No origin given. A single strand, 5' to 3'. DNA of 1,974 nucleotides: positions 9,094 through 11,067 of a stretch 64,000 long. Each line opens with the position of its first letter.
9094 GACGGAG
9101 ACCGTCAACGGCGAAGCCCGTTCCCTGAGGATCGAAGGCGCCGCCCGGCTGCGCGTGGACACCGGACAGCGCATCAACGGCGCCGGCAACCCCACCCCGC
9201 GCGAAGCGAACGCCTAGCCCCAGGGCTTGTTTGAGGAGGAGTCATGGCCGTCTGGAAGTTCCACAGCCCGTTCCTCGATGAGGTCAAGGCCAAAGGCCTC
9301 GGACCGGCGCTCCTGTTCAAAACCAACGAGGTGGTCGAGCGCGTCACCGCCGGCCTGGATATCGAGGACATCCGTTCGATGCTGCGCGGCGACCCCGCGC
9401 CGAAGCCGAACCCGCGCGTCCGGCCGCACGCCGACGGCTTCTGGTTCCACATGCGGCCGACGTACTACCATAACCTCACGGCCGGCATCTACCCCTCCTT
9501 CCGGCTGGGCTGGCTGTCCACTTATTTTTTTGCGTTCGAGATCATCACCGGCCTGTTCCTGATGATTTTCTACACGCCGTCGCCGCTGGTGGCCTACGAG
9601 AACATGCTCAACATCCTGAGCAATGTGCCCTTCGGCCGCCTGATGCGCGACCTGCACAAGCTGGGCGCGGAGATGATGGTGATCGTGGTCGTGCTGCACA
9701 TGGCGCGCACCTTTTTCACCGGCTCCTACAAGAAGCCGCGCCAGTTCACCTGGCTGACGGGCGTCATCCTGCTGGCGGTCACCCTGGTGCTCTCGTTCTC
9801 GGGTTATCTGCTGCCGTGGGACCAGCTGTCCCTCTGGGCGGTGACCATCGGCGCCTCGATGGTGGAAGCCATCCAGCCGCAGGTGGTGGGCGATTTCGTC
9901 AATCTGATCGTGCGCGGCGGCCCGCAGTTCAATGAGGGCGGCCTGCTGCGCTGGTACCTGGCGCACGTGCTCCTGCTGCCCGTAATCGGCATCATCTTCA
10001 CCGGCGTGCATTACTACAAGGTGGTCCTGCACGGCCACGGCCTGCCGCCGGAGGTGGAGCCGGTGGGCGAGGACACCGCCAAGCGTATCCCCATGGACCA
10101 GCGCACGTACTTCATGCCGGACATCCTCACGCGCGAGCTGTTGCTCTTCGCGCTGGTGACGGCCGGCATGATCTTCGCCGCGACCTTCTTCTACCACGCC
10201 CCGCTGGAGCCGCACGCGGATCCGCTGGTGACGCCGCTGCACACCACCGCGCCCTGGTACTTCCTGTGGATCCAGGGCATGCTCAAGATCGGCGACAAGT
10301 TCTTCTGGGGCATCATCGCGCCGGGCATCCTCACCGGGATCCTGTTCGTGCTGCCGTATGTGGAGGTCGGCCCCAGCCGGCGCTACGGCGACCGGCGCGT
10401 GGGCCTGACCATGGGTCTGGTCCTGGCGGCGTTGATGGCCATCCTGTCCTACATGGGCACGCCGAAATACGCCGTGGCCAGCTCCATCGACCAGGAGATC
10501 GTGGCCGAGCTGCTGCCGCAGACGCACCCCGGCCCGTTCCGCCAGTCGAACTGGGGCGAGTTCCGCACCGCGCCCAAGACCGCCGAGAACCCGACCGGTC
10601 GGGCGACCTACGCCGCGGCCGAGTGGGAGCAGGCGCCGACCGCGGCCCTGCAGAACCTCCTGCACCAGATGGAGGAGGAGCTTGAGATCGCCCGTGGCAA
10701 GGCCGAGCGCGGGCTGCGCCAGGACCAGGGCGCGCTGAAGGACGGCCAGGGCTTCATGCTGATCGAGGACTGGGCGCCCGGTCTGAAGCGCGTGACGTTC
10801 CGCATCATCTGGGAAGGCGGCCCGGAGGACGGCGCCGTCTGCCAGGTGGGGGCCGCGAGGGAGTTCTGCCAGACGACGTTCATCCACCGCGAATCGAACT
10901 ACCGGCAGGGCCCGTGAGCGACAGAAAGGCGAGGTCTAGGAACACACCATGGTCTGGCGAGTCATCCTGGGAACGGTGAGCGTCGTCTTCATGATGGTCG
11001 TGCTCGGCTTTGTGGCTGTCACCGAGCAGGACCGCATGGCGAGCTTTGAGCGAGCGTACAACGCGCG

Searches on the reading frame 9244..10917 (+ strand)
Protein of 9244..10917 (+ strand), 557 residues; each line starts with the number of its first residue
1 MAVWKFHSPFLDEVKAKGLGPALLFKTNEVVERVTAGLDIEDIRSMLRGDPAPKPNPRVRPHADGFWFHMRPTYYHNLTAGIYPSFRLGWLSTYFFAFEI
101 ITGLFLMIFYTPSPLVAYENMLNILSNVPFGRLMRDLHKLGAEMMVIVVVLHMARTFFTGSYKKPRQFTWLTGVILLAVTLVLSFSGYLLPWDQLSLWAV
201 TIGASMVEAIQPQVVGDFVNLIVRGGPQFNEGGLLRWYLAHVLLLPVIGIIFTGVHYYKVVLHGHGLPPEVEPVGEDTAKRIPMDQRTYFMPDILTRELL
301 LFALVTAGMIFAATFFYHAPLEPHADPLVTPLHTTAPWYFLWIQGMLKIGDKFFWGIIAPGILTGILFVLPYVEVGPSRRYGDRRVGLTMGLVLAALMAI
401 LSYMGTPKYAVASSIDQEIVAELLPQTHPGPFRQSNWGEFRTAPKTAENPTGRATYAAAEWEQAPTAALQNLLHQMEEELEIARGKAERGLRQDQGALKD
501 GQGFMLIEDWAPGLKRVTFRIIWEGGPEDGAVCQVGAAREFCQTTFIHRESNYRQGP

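Call 46: search_protein_families(library=pfam, proteins=[window:9244-10917:+], max_evalue=0.00001)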
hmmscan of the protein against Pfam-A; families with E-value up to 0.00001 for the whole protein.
window:9244-10917:+ (557 aa): 3 families
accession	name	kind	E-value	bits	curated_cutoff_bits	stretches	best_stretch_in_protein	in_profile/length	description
PF00033.24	Cytochrome_B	-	8.6e-38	130.5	27.2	1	82-258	10-183/189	Cytochrome b/b6/petB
PF13631.11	Cytochrom_B_N_2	-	6.1e-35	121.1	27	1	144-316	2-159/169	Cytochrome b(N-terminal)/b6/petB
PF00032.22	Cytochrom_B_C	-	1.6e-11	44.8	20.7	1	325-407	2-84/102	Cytochrome b(C-terminal)/b6/petD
